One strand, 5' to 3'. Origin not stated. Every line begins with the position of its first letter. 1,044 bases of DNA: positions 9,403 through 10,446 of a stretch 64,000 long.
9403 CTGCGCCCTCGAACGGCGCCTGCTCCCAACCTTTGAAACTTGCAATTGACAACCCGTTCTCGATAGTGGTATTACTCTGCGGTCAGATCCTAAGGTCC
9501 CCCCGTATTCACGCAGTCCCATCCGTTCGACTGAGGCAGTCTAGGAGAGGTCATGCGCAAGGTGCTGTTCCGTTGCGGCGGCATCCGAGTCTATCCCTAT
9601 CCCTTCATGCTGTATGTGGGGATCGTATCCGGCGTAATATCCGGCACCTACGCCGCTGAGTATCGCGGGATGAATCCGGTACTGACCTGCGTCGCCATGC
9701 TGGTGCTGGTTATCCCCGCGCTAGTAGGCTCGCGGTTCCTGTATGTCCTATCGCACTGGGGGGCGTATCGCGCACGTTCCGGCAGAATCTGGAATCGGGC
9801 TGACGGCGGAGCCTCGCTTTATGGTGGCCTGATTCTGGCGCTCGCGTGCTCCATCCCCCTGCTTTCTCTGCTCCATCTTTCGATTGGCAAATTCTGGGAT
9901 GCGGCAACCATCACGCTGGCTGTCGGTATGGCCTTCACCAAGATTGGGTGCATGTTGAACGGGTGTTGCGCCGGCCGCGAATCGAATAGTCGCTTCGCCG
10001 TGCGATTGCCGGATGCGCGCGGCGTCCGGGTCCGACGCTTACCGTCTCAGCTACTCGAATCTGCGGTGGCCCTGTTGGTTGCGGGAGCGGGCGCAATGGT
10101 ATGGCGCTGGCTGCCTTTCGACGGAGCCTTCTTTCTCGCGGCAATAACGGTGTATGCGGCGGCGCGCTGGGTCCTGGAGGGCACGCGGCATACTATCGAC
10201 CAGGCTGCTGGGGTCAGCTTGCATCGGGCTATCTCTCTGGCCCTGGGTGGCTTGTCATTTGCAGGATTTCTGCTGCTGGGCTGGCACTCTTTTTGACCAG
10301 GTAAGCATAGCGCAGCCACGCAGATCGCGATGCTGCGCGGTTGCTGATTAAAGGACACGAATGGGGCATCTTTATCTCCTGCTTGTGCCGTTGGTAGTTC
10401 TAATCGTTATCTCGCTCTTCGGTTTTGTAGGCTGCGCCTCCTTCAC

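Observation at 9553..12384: Operon pairing a divergent Lgt and a short LspA around a LamG lipoprotein and a coiled-coil/Cys-Pro protein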

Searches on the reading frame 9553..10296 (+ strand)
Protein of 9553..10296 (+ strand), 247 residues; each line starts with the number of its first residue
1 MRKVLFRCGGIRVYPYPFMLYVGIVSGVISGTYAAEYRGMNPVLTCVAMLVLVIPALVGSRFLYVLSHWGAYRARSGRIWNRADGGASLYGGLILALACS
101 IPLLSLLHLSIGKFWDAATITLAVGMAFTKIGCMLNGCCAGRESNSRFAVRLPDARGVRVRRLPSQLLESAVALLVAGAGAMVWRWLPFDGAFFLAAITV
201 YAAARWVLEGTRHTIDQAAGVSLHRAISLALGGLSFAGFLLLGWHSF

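Call 3: search_protein_families(library=pfam, proteins=[window:9553-10296:+], max_evalue=1)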
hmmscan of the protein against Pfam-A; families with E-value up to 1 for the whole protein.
window:9553-10296:+ (247 aa): 2 families
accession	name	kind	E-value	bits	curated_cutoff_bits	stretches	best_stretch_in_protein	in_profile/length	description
PF01790.23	LGT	-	5.4e-30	104.9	24.9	1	4-231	2-230/240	Prolipoprotein diacylglyceryl transferase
PF24213.1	DUF7434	-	0.27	11.7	27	1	229-243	7-21/40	Family of unknown function (DUF7434)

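Call 4: search_protein_families(library=ncbifam, proteins=[window:9553-10296:+], max_evalue=1)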
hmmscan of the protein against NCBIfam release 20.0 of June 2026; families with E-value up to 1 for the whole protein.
window:9553-10296:+ (247 aa): 6 families
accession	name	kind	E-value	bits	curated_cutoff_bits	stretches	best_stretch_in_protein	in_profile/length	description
NF000778.0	PRK00052.3-4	equivalog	2.2e-22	79.9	334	1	1-213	1-214/252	prolipoprotein diacylglyceryl transferase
TIGR00544.1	lgt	equivalog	5.2e-15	55.6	118.9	1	3-217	12-239/280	prolipoprotein diacylglyceryl transferase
NF000784.0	PRK00052.4-5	subfamily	1.3e-14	54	409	1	1-151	1-152/298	prolipoprotein diacylglyceryl transferase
NF000777.0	PRK00052.3-2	equivalog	1.3e-08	34.8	558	1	54-160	81-188/310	prolipoprotein diacylglyceryl transferase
NF000779.0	PRK00052.3-5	equivalog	2.1e-06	27.7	405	1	5-209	10-203/257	prolipoprotein diacylglyceryl transferase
NF009611.0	PRK13108.1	equivalog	0.13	11.2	636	1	7-145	17-159/476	prolipoprotein diacylglyceryl transferase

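Call 8: find_encoding_contigs(protein=window:9553-10296:+, flank=10000, max_places=6)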
Protein window:9553-10296:+ (247 aa): 1 contig read that carries it; 1 place shown.
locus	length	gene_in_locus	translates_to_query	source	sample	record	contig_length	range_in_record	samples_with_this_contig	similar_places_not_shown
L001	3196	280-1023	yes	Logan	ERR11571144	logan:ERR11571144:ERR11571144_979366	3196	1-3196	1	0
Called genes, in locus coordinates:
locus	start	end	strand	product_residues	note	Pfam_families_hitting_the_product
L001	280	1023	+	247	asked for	PF01790:LGT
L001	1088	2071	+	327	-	PF13385:Laminin_G_3 (weak)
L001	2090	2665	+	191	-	-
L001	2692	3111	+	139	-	PF01252:Peptidase_A8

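Call 18: search_solved_structures(query=window:9553-10296:+, max_evalue=0.01, show_alignments=2)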
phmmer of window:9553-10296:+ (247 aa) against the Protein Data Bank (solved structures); distinct sequences matched with E-value up to 0.01: 1.
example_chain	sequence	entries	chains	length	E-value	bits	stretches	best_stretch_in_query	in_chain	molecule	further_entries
5azb_A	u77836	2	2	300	0.0047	20.2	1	4-158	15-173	Prolipoprotein diacylglyceryl transferase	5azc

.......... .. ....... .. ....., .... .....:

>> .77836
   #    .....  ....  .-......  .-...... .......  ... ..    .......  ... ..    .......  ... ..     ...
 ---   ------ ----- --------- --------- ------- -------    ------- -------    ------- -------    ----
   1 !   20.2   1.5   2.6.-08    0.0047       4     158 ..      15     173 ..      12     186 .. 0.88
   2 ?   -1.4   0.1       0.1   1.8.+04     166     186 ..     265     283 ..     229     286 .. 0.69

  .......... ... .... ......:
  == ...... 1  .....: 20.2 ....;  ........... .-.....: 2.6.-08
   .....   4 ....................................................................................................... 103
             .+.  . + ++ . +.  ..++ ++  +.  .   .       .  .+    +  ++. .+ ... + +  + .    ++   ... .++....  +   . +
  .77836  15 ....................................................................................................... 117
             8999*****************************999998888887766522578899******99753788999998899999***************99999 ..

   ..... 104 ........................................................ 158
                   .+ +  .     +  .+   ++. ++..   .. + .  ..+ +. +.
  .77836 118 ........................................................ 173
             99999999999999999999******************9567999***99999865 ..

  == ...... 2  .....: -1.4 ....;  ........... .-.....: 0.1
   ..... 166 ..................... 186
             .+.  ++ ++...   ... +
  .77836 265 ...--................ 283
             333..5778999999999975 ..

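Call 23: search_protein_families(library=phrogs, proteins=[window:9553-10296:+], max_evalue=0.01)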
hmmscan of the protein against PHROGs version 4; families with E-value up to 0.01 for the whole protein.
window:9553-10296:+ (247 aa): 0 families

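Call 24: search_protein_families(library=padloc, proteins=[window:9553-10296:+], max_evalue=0.01)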
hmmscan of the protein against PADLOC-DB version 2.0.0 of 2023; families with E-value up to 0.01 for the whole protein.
window:9553-10296:+ (247 aa): 0 families

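Call 30: list_cluster_members(proteins=[window:9553-10296:+, window:10361-11344:+, window:11363-11938:+, window:11965-12384:+])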
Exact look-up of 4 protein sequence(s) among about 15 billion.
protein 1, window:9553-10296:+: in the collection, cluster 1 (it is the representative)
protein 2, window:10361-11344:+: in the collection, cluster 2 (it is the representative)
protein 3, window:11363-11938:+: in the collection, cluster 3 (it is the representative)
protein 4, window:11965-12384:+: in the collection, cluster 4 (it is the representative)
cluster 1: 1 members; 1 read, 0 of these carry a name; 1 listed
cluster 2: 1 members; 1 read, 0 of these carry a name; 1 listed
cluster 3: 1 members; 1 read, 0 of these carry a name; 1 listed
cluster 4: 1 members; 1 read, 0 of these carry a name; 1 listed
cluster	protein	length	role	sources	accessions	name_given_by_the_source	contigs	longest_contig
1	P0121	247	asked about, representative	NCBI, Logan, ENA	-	-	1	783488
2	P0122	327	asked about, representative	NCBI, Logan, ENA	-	-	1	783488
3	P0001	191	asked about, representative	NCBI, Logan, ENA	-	-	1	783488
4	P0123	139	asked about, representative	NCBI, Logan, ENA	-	-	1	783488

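Call 31: find_homologous_proteins(query=window:9553-10296:+, max_evalue=0.001)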
Query window:9553-10296:+ (247 aa): 163 proteins with E <= 0.001 among 5650 candidates; the best 120 are listed.
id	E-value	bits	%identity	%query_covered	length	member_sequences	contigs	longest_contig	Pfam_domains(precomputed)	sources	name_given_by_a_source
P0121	3.6e-157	540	100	100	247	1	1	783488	PF01790.24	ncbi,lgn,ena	-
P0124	9.5e-84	299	58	92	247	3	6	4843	PF01790.24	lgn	-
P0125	9.1e-82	293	60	98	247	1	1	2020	PF01790.24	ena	-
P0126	2.7e-81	291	58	99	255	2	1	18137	PF01790.24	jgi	jgi:prolipoprotein diacylglyceryltransferase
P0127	7.4e-81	290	57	100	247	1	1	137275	PF01790.24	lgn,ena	-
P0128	3.8e-80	288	57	98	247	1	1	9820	PF01790.24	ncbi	-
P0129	1.6e-79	285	56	98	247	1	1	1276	PF01790.24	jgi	jgi:phosphatidylglycerol---prolipoprotein diacylglyceryl transferase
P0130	1.9e-79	285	58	96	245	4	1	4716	PF01790.24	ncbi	-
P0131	2.8e-79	285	55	98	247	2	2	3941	PF01790.24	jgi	jgi:phosphatidylglycerol---prolipoprotein diacylglyceryl transferase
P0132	1.7e-78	282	55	98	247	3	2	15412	PF01790.24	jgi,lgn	jgi:phosphatidylglycerol---prolipoprotein diacylglyceryl transferase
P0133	1.0e-75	273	57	94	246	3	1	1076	PF01790.24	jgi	jgi:phosphatidylglycerol:prolipoprotein diacylglycerol transferase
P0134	7.9e-75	270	56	92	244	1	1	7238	PF01790.24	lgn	-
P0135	2.1e-74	269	55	99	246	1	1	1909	PF01790.24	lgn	-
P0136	1.2e-73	266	54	100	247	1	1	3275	PF01790.24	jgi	jgi:phosphatidylglycerol:prolipoprotein diacylglycerol transferase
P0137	1.3e-73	266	52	99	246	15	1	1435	PF01790.24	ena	-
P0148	7.4e-69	251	49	98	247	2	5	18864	PF01790.24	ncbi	ncbi:MAG: prolipoprotein diacylglyceryl transferase [Desulfobaccales bacterium]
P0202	9.8e-61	224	51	89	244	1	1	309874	PF01790.24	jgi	jgi:phosphatidylglycerol---prolipoprotein diacylglyceryl transferase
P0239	7.2e-54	201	43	98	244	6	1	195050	PF01790.24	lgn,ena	-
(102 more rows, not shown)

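Call 64: search_solved_structures(query=A5, max_evalue=0.01, show_alignments=1)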
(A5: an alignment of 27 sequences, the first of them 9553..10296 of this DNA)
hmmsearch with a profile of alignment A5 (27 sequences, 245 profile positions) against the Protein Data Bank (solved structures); distinct sequences matched with E-value up to 0.01: 1.
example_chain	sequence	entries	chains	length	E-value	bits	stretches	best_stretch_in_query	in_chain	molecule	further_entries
5azb_A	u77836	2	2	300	2.8e-14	56.6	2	3-143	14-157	Prolipoprotein diacylglyceryl transferase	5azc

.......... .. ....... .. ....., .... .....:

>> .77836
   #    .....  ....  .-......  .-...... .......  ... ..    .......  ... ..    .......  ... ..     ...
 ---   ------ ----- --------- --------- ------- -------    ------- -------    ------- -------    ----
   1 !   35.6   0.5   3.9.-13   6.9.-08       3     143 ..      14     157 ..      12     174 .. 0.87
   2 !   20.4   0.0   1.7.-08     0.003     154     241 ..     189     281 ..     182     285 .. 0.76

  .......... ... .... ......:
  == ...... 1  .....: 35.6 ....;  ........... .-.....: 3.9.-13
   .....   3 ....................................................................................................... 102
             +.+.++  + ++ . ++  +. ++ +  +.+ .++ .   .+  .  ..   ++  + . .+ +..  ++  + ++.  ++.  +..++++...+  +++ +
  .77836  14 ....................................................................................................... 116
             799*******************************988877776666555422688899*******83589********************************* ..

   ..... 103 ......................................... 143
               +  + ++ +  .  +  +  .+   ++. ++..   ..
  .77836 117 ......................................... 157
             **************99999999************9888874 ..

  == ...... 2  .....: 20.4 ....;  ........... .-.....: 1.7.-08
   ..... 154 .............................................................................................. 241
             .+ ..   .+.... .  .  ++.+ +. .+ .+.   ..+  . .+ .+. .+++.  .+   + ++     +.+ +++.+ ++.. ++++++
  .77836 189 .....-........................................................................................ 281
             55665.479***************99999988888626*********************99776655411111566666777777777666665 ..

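Call 65: search_protein_representatives(protein=window:9553-10296:+)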
Query: 247 residues. Proteins with E-value up to 0.001 (for the whole library): 4579; up to 1e-10: 958; up to 1e-30: 95. The best 150 are listed.
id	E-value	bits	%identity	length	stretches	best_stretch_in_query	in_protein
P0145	2.2e-70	253.9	49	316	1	1-245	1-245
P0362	1.1e-67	245.0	53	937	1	1-245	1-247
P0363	2.3e-67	244.0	51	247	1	1-244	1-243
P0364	1.0e-65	238.6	51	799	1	1-241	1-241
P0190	2.3e-63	230.9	49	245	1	1-242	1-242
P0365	5.5e-62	226.3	47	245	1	1-240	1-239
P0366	6.5e-62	226.1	49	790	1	1-243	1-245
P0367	2.2e-59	217.8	48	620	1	1-233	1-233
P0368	1.2e-57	212.1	42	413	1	1-243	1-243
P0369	2.4e-57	211.2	47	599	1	1-242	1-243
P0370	8.3e-57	209.4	44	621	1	1-243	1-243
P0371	8.9e-57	209.3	55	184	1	1-179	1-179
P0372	5.0e-56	206.8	43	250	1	1-244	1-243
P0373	8.8e-55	202.7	46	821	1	1-235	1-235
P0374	9.0e-55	202.7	45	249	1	1-242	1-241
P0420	8.2e-38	147.2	39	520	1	15-244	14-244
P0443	4.5e-33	131.6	43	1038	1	6-245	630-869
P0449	1.8e-32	129.7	39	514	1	16-240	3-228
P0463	5.4e-28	115.0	36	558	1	3-240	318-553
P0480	1.9e-25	106.7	35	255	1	1-223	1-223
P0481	2.0e-25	106.6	33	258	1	3-223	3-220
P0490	1.0e-23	101.0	35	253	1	2-221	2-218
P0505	1.0e-21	94.4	33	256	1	1-231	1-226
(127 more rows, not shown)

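Call 69: search_protein_families(library=ncbifam, proteins=[P0480, P0481, P0490, P0505], max_evalue=0.00001)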
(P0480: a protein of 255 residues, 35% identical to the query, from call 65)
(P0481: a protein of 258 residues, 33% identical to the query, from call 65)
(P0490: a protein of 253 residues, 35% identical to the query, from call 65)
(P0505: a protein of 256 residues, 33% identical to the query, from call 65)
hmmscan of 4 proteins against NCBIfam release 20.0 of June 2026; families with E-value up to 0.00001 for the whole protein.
P0480 (255 aa): 8 families
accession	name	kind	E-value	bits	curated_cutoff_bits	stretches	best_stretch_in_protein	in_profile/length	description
NF000778.0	PRK00052.3-4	equivalog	3e-50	171.2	334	1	1-244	1-245/252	prolipoprotein diacylglyceryl transferase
TIGR00544.1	lgt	equivalog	3.9e-48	164.3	118.9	1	4-238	13-264/280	prolipoprotein diacylglyceryl transferase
NF000784.0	PRK00052.4-5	subfamily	3.3e-28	98.6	409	1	1-158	1-156/298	prolipoprotein diacylglyceryl transferase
NF000779.0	PRK00052.3-5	equivalog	7.3e-23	81.7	405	1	4-243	9-248/257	prolipoprotein diacylglyceryl transferase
NF000777.0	PRK00052.3-2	equivalog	7.3e-13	48.7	558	1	83-213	110-245/310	prolipoprotein diacylglyceryl transferase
NF009611.0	PRK13108.1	equivalog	1e-12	47.8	636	1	5-146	15-160/476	prolipoprotein diacylglyceryl transferase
NF000780.0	PRK00052.4-1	equivalog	4e-12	46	547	1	10-143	29-163/327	prolipoprotein diacylglyceryl transferase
NF000775.0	PRK00052.2-5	equivalog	4.7e-12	45.8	428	1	16-243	25-277/288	prolipoprotein diacylglyceryl transferase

P0481 (258 aa): 7 families
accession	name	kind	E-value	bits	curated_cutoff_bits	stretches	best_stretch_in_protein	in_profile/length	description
TIGR00544.1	lgt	equivalog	4.7e-47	160.7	118.9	1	3-237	12-265/280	prolipoprotein diacylglyceryl transferase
NF000778.0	PRK00052.3-4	equivalog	2.7e-37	128.8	334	1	1-241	1-244/252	prolipoprotein diacylglyceryl transferase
NF000784.0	PRK00052.4-5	subfamily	2.9e-32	112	409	1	1-138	1-138/298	prolipoprotein diacylglyceryl transferase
NF000779.0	PRK00052.3-5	equivalog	4.6e-21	75.8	405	1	2-217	7-215/257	prolipoprotein diacylglyceryl transferase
NF009611.0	PRK13108.1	equivalog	1.1e-17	64.2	636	1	6-150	16-164/476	prolipoprotein diacylglyceryl transferase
NF000775.0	PRK00052.2-5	equivalog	3e-17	62.9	428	1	2-213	25-247/288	prolipoprotein diacylglyceryl transferase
NF000777.0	PRK00052.3-2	equivalog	1.7e-11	44.2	558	1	84-209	111-244/310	prolipoprotein diacylglyceryl transferase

P0490 (253 aa): 7 families
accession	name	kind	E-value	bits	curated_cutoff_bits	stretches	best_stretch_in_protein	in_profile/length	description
NF000778.0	PRK00052.3-4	equivalog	3.6e-49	167.7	334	1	1-244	1-248/252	prolipoprotein diacylglyceryl transferase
TIGR00544.1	lgt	equivalog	1.7e-45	155.6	118.9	1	3-243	12-272/280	prolipoprotein diacylglyceryl transferase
NF000784.0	PRK00052.4-5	subfamily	5.2e-38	130.8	409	1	1-138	1-138/298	prolipoprotein diacylglyceryl transferase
NF000779.0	PRK00052.3-5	equivalog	3.7e-25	89.2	405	1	3-218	8-216/257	prolipoprotein diacylglyceryl transferase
NF009611.0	PRK13108.1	equivalog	1.4e-23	83.6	636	2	9-150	19-164/476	prolipoprotein diacylglyceryl transferase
NF000775.0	PRK00052.2-5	equivalog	7.2e-20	71.4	428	1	11-241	20-278/288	prolipoprotein diacylglyceryl transferase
NF000780.0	PRK00052.4-1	equivalog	5.5e-07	29.1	547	1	15-142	32-162/327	prolipoprotein diacylglyceryl transferase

P0505 (256 aa): 7 families
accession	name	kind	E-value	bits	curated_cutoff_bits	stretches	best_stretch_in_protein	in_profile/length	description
NF000778.0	PRK00052.3-4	equivalog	8.4e-50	169.7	334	1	1-236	1-243/252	prolipoprotein diacylglyceryl transferase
TIGR00544.1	lgt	equivalog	9.9e-44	149.8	118.9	1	3-241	12-273/280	prolipoprotein diacylglyceryl transferase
NF000784.0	PRK00052.4-5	subfamily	1.4e-33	116.3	409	1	1-138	1-138/298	prolipoprotein diacylglyceryl transferase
NF000779.0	PRK00052.3-5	equivalog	1.5e-29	103.6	405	1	2-204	7-203/257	prolipoprotein diacylglyceryl transferase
NF000775.0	PRK00052.2-5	equivalog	1.5e-22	80.2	428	1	4-237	27-279/288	prolipoprotein diacylglyceryl transferase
NF009611.0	PRK13108.1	equivalog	2.4e-16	59.8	636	1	6-153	16-167/476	prolipoprotein diacylglyceryl transferase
NF000777.0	PRK00052.3-2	equivalog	2.3e-09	37.3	558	1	64-216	90-253/310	prolipoprotein diacylglyceryl transferase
